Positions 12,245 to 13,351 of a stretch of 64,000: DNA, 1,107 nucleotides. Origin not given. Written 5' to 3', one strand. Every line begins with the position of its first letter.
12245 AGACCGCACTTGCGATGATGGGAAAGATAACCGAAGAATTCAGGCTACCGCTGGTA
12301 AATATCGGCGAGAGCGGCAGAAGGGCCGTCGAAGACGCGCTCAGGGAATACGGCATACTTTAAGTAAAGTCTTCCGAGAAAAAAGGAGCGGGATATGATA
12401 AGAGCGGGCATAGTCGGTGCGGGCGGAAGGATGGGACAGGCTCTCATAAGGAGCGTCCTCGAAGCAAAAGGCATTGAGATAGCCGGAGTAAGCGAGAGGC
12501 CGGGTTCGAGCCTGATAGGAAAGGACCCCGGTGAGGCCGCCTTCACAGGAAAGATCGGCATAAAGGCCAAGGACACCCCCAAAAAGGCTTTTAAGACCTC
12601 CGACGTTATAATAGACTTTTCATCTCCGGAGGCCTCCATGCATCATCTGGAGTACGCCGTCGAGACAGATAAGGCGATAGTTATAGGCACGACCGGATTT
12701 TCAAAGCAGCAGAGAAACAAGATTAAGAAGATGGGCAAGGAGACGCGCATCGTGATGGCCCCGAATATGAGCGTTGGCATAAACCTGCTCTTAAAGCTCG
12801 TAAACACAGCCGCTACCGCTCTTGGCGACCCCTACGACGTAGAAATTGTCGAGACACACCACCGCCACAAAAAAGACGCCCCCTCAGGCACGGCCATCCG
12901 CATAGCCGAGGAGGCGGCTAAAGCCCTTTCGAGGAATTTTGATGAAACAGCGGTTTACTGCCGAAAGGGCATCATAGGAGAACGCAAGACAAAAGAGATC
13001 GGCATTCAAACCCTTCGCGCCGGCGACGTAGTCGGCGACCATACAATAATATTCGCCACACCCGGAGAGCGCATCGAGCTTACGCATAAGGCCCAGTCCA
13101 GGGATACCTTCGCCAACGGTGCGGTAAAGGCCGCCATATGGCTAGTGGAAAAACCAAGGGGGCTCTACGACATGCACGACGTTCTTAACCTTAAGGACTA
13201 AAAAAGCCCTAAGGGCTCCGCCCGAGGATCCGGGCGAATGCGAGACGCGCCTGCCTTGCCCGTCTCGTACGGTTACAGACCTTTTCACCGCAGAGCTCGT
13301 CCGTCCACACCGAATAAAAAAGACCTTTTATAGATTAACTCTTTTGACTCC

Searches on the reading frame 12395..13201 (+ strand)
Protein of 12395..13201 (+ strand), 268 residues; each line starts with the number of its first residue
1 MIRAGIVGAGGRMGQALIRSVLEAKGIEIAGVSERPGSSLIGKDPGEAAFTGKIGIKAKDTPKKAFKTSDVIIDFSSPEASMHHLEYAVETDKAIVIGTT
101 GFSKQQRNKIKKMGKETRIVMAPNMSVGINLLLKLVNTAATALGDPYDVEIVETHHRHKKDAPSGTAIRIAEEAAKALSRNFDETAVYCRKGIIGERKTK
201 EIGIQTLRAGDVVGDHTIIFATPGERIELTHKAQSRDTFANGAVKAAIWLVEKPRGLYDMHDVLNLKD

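Call 46: search_protein_families(library=pfam, proteins=[window:12395-13201:+], max_evalue=0.00001)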
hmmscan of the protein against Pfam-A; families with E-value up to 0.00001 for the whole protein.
window:12395-13201:+ (268 aa): 2 families
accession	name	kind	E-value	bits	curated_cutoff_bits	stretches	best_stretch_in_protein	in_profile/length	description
PF05173.19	DapB_C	-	8.5e-48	161.9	27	1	128-264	1-121/121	Dihydrodipicolinate reductase, C-terminus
PF01113.26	DapB_N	-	1.7e-37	128.7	25.6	1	2-125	1-124/124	Dihydrodipicolinate reductase, N-terminus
